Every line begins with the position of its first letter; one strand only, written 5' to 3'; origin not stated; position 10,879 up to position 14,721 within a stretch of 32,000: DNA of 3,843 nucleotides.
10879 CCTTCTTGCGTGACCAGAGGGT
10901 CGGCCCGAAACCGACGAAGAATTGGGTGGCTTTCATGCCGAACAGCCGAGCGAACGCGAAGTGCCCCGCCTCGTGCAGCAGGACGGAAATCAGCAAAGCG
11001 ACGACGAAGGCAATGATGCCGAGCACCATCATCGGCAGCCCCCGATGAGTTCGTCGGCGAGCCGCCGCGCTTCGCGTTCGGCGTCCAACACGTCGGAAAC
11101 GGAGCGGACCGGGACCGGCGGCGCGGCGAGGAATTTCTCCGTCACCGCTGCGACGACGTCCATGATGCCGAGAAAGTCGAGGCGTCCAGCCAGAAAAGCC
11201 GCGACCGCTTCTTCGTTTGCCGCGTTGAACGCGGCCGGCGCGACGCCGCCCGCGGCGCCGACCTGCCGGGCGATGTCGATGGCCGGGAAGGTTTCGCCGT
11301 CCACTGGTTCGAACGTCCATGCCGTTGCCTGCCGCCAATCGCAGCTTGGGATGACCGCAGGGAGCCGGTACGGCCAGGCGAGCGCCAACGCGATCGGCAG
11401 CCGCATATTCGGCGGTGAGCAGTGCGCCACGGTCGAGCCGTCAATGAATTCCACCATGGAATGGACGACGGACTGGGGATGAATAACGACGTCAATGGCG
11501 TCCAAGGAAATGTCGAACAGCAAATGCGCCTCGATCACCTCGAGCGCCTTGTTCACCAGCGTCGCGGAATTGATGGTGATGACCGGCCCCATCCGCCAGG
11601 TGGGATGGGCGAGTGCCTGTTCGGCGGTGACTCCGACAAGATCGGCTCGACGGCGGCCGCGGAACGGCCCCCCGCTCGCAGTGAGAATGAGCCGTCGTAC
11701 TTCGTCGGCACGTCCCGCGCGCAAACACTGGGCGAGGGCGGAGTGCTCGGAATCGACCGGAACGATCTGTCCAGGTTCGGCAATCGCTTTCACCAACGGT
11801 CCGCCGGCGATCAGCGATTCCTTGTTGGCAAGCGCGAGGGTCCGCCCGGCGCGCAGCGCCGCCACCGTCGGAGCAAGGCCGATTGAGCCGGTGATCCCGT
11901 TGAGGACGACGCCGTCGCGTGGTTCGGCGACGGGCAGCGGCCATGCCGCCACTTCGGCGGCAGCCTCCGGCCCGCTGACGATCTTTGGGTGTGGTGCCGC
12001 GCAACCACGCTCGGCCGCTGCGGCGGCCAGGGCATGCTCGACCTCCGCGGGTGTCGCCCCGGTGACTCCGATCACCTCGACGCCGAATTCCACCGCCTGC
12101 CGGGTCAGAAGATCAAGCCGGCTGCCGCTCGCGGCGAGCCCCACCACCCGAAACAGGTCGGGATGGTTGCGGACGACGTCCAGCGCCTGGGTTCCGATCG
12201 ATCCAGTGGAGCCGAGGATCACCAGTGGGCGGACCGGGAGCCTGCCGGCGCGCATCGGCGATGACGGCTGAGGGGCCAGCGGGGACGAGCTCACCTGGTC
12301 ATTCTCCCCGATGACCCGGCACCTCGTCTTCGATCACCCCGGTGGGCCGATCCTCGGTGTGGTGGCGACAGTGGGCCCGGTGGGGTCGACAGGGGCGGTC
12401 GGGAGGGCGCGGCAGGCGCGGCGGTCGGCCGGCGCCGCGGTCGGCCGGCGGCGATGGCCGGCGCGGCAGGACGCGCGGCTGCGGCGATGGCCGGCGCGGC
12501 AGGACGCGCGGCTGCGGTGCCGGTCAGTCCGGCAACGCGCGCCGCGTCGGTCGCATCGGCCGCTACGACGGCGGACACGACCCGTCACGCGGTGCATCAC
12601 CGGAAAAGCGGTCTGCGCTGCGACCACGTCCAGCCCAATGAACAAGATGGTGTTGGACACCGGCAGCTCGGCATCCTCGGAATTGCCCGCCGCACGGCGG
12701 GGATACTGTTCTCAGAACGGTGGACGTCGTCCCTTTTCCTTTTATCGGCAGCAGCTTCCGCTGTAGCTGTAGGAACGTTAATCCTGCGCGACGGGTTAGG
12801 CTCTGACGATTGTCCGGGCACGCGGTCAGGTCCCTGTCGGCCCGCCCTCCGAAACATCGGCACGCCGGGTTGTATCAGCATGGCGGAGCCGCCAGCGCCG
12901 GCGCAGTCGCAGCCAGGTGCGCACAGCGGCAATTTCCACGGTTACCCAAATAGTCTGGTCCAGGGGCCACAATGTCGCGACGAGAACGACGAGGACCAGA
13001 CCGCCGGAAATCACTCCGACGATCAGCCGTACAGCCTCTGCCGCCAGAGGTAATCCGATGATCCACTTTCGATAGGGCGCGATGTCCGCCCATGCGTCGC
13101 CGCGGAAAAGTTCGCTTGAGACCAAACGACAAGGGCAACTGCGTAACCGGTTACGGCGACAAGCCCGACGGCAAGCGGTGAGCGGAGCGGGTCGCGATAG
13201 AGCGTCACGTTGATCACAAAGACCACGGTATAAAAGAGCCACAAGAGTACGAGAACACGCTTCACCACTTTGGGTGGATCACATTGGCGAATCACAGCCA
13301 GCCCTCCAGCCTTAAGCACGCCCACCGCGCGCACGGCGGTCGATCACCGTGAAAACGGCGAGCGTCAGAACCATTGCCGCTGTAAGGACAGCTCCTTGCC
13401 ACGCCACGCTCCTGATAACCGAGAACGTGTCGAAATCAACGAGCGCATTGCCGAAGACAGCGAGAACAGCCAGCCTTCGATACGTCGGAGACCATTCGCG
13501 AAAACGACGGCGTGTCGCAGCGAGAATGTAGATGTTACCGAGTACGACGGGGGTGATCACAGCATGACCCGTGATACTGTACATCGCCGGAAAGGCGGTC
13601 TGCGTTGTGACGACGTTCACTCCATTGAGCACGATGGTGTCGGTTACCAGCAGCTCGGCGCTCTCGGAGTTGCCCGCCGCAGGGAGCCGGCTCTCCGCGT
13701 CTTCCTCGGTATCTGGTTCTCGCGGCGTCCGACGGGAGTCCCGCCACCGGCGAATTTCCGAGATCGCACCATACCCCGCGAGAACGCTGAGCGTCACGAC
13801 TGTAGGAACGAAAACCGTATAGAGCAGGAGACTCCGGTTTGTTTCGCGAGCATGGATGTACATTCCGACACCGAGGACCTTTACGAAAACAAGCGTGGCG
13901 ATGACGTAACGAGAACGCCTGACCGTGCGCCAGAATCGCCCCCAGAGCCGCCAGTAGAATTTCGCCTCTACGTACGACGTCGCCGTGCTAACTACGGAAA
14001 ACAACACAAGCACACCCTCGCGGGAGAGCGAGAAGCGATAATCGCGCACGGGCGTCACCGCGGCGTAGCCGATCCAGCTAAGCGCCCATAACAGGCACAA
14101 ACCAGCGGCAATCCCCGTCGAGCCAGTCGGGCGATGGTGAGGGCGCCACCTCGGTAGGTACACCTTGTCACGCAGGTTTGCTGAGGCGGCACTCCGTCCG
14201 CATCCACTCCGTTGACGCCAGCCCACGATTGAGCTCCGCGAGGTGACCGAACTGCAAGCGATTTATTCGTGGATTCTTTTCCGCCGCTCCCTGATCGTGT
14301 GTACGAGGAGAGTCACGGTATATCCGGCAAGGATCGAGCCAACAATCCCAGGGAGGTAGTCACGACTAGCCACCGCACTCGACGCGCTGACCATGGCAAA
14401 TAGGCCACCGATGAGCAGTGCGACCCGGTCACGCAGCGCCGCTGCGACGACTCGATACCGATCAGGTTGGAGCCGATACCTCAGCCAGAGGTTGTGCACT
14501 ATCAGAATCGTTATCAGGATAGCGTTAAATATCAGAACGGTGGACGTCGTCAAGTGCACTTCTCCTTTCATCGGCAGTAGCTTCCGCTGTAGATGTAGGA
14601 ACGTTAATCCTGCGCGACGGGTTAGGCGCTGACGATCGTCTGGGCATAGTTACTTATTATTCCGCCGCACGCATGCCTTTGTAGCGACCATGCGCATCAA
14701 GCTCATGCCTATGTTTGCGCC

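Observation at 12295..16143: Low-GC island between dxr and the MMPL gene: one promoter, a secreted-type protein, and three tandem diverging copies of a two-module small membrane-protein cassette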

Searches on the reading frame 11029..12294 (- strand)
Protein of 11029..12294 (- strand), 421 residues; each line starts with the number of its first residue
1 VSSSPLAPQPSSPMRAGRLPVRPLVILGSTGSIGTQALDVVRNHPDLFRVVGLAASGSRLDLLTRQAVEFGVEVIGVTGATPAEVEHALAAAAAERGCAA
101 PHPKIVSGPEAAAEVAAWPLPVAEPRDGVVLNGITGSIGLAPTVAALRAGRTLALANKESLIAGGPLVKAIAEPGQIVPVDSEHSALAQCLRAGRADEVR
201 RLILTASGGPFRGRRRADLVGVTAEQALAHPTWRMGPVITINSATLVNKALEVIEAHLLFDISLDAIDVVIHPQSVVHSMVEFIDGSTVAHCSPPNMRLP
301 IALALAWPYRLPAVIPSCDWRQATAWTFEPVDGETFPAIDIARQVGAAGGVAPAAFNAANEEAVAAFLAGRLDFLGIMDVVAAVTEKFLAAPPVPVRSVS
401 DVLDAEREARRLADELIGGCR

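Call 3: search_protein_families(library=pfam, proteins=[window:11029-12294:-], max_evalue=0.1)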
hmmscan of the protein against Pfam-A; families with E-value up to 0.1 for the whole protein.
window:11029-12294:- (421 aa): 3 families
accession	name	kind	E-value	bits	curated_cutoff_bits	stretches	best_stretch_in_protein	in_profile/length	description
PF08436.17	DXP_redisom_C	-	7.5e-37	125.8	26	1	177-260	1-84/84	1-deoxy-D-xylulose 5-phosphate reductoisomerase C-terminal domain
PF13288.12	DXPR_C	-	1.6e-34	119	27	1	293-411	2-114/115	DXP reductoisomerase C-terminal domain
PF02670.22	DXP_reductoisom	-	1.2e-32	113.8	21.7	1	24-165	1-129/129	1-deoxy-D-xylulose 5-phosphate reductoisomerase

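Call 8: find_related_loci(query=window:11029-12294:-, collection=genome_contigs, flank=10000)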
Query window:11029-12294:- (421 aa) in genome_contigs; peptide patterns used: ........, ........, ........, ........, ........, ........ (x = any residue, [..] = any of these).
600 stretches matched a pattern (row limit reached: there are more); 531 encode a relative of the query (tblastn E <= 1e-3); the best 80 are kept; 80 distinct loci.
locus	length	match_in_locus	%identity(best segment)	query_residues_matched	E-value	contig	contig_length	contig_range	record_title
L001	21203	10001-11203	69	22-419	5e-165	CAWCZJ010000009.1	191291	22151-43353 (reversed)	MAG: uncultured Actinomycetes bacterium isolate MFD01213.bin.2.27 genome assembly, contig: contig_30352, whole genome sh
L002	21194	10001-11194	68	22-419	3e-162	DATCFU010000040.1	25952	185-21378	MAG TPA_asm: Acidothermaceae bacterium isolate SMAG_U7788 k141_252447, whole genome shotgun sequence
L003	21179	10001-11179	65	22-417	7e-156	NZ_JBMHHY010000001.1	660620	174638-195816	Embleya sp. AB8 Ga0532222_01, whole genome shotgun sequence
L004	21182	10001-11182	64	22-421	1e-153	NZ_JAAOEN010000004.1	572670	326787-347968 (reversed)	Phytoactinopolyspora limicola strain HAJB-30 Scaffold4, whole genome shotgun sequence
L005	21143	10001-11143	60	22-419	5e-148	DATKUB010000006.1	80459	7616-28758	MAG TPA_asm: Candidatus Nanopelagicaceae bacterium isolate SMAG_U14096 k141_2375229, whole genome shotgun sequence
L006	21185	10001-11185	62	22-418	5e-145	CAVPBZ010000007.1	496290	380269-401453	MAG: uncultured Actinomycetes bacterium isolate MFD10064.bin.3.223 genome assembly, contig: contig_13585, whole genome s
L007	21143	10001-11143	61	22-419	4e-143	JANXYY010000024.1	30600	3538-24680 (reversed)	MAG: Actinomycetes bacterium isolate GL140_4_metabat_142 GL140_4_k141_2193252, whole genome shotgun sequence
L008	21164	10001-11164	60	22-418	3e-141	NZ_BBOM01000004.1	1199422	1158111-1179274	Streptomyces sp. NBRC 109706, whole genome shotgun sequence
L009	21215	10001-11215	60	1-419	2e-140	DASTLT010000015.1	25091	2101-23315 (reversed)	MAG TPA_asm: Pseudonocardiaceae bacterium isolate SMAG_U3193 k141_382988, whole genome shotgun sequence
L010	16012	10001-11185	62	22-419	7e-138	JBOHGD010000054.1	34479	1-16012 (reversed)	MAG: Pseudonocardiaceae bacterium isolate SE1538_metabat2.bin.7 NODE_58_length_34479_cov_6.743625, whole genome shotgun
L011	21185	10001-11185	61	22-419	5e-137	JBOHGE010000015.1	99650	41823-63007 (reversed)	MAG: Pseudonocardiaceae bacterium isolate SE1527_maxbin2.bin.0 NODE_34_length_99650_cov_12.834521, whole genome shotgun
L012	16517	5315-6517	61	13-417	1e-135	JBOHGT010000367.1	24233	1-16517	MAG: Pseudonocardiaceae bacterium isolate SC-S_metawrap_bin.115 k127_4168766, whole genome shotgun sequence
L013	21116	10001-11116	62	22-410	8e-135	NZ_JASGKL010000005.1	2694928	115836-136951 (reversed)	MAG: Propionicimonas sp. isolate 5N585 JMF-2111-06-0005.ont.bin.585_4, whole genome shotgun sequence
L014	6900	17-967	71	103-419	6e-135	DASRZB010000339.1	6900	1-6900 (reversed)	MAG TPA_asm: Acidothermaceae bacterium isolate SMAG_U13990 k141_525347, whole genome shotgun sequence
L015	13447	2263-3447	63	22-419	8e-134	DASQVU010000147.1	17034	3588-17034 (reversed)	MAG TPA_asm: Pseudonocardiaceae bacterium isolate SMAG_U10995 k141_218328, whole genome shotgun sequence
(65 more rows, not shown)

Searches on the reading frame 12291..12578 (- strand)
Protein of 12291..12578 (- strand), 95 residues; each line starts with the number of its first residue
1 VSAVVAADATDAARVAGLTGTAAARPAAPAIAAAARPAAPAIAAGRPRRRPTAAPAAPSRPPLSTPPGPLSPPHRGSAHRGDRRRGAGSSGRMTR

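Call 3: search_protein_families(library=pfam, proteins=[window:12291-12578:-], max_evalue=0.1)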
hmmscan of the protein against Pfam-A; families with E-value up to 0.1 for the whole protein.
window:12291-12578:- (95 aa): 0 families

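Call 4: search_protein_families(library=ncbifam, proteins=[window:12291-12578:-], max_evalue=0.1)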
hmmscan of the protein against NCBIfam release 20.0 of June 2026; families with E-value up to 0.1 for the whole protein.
window:12291-12578:- (95 aa): 0 families

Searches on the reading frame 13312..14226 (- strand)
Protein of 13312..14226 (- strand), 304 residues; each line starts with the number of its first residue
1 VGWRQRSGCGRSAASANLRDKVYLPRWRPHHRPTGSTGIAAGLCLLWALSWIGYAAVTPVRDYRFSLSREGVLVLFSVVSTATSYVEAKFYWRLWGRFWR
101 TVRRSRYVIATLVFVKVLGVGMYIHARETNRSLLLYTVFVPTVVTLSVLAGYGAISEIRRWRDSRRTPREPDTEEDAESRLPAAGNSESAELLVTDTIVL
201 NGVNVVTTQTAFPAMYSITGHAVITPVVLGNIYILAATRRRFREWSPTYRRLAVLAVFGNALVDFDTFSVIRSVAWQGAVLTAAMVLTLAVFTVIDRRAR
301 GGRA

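Call 3: search_protein_families(library=pfam, proteins=[window:13312-14226:-], max_evalue=0.1)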
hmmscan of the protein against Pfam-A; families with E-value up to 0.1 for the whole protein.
window:13312-14226:- (304 aa): 1 family
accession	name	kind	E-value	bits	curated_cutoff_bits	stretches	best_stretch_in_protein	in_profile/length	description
PF25587.1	Rv2743c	-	0.04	14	27.7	1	100-185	27-102/237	Rv2743c family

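Call 4: search_protein_families(library=ncbifam, proteins=[window:13312-14226:-], max_evalue=0.1)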
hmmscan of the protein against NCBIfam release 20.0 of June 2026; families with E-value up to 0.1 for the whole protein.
window:13312-14226:- (304 aa): 0 families

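Call 10: find_homologous_proteins(query=window:13312-14226:-, max_evalue=0.01)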
Query window:13312-14226:- (304 aa): 1 proteins with E <= 0.01 among 6998 candidates.
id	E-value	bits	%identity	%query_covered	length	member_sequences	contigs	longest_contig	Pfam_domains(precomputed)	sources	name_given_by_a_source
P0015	7.2e-185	631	96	100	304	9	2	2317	-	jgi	-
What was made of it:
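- Tried and rejected: It found AB2 only in one 96%-identical metagenome cluster (call 10).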

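Call 14: find_encoding_contigs(protein=P0015, flank=10000, max_places=6)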
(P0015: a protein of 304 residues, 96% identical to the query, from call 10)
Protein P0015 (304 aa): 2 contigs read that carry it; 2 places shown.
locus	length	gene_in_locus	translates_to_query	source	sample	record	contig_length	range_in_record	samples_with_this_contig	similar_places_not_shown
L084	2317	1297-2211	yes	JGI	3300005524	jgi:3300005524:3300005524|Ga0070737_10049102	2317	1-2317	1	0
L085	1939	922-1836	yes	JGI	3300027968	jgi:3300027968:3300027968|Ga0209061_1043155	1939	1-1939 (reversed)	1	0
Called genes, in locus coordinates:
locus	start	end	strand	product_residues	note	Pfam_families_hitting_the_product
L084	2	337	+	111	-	?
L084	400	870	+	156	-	-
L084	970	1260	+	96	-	-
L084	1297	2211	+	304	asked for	-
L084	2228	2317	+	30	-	?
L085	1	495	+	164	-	?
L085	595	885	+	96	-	-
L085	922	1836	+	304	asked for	-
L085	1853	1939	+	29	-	?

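Call 77: search_protein_families(library=padloc, proteins=[window:13312-14226:-], max_evalue=0.1)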
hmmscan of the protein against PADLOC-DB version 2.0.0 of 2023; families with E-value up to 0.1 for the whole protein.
window:13312-14226:- (304 aa): 0 families

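Call 80: search_protein_families(library=phrogs, proteins=[window:13312-14226:-], max_evalue=0.01)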
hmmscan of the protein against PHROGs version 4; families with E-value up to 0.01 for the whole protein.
window:13312-14226:- (304 aa): 0 families

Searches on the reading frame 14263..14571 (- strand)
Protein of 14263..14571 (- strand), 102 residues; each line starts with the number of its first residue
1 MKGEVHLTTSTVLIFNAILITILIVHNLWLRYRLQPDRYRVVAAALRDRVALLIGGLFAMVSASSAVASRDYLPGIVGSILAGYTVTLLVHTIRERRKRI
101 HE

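Call 3: search_protein_families(library=pfam, proteins=[window:14263-14571:-], max_evalue=0.1)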
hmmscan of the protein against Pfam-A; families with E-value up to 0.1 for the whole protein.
window:14263-14571:- (102 aa): 0 families

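Call 4: search_protein_families(library=ncbifam, proteins=[window:14263-14571:-], max_evalue=0.1)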
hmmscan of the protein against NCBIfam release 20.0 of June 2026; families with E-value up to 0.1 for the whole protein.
window:14263-14571:- (102 aa): 1 family
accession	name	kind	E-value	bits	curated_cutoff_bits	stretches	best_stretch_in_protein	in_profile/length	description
NF007878.0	PRK10582.1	equivalog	0.0071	16.5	144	1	11-35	79-103/109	cytochrome o ubiquinol oxidase subunit IV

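Call 77: search_protein_families(library=padloc, proteins=[window:14263-14571:-], max_evalue=0.1)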
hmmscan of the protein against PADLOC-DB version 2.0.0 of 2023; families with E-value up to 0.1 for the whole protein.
window:14263-14571:- (102 aa): 1 family
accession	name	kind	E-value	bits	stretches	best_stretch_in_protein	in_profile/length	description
PDLC00724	Effector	-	0.014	12.6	1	9-67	49-104/287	4TM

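Call 80: search_protein_families(library=phrogs, proteins=[window:14263-14571:-], max_evalue=0.01)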
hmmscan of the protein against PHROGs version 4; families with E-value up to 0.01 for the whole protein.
window:14263-14571:- (102 aa): 0 families

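Call 84: list_cluster_members(proteins=[P0001, P0002, window:14263-14571:-, window:14266-14553:-, window:13315-14226:-])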
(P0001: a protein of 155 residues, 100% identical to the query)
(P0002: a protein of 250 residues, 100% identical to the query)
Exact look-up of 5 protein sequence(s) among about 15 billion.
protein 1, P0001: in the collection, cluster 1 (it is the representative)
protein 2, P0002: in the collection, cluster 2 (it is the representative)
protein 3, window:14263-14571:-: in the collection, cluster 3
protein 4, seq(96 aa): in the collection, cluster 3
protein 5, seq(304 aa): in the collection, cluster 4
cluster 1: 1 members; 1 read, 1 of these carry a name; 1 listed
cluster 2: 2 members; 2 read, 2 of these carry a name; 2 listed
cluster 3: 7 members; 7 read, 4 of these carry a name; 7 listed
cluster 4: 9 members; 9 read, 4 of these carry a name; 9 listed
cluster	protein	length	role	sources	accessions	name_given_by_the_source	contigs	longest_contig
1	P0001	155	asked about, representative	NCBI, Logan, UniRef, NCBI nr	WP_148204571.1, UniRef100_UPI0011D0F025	hypothetical protein [Acidothermus cellulolyticus] | hypothetical protein n=1 Tax=Acidothermus cellulolyticus TaxID=28049 RepID=UPI0011D0F025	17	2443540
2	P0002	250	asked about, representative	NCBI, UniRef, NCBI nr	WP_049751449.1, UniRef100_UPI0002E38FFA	hypothetical protein [Acidothermus cellulolyticus] | hypothetical protein n=1 Tax=Acidothermus cellulolyticus TaxID=28049 RepID=UPI0002E38FFA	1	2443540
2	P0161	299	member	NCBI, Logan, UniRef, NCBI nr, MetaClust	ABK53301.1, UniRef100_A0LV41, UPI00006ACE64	hypothetical protein Acel_1529 [Acidothermus cellulolyticus 11B] | Uncharacterized protein n=1 Tax=Acidothermus cellulolyticus (strain ATCC 43068 / DSM 8971 ... | status=active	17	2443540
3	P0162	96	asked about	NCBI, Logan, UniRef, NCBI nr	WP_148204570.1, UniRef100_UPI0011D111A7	hypothetical protein [Acidothermus cellulolyticus] | hypothetical protein n=1 Tax=Acidothermus cellulolyticus TaxID=28049 RepID=UPI0011D111A7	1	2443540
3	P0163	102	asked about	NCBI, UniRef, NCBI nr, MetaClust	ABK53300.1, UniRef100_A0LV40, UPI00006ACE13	hypothetical protein Acel_1528 [Acidothermus cellulolyticus 11B] | Uncharacterized protein n=1 Tax=Acidothermus cellulolyticus (strain ATCC 43068 / DSM 8971 ... | status=active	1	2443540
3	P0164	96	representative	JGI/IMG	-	-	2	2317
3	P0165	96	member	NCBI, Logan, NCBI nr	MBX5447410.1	MAG: hypothetical protein IRZ27_02675 [Acidothermus cellulolyticus] | hypothetical protein [Acidothermus cellulolyticus]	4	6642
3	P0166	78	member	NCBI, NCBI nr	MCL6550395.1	MAG: hypothetical protein K6T37_05215 [Acidothermus cellulolyticus] | hypothetical protein [Acidothermus cellulolyticus]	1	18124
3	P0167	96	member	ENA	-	-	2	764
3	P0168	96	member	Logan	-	-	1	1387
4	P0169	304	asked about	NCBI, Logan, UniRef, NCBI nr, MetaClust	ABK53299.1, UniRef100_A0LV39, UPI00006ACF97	hypothetical protein Acel_1527 [Acidothermus cellulolyticus 11B] | Uncharacterized protein n=1 Tax=Acidothermus cellulolyticus (strain ATCC 43068 / DSM 8971 ... | status=active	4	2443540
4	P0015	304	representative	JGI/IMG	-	-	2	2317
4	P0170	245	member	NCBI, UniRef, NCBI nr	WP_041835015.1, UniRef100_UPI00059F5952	hypothetical protein [Acidothermus cellulolyticus] | hypothetical protein n=1 Tax=Acidothermus cellulolyticus TaxID=28049 RepID=UPI00059F5952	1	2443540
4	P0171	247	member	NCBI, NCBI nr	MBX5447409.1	MAG: hypothetical protein IRZ27_02670 [Acidothermus cellulolyticus] | hypothetical protein [Acidothermus cellulolyticus]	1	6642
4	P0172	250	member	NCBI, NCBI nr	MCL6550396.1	MAG: hypothetical protein K6T37_05220 [Acidothermus cellulolyticus] | hypothetical protein [Acidothermus cellulolyticus]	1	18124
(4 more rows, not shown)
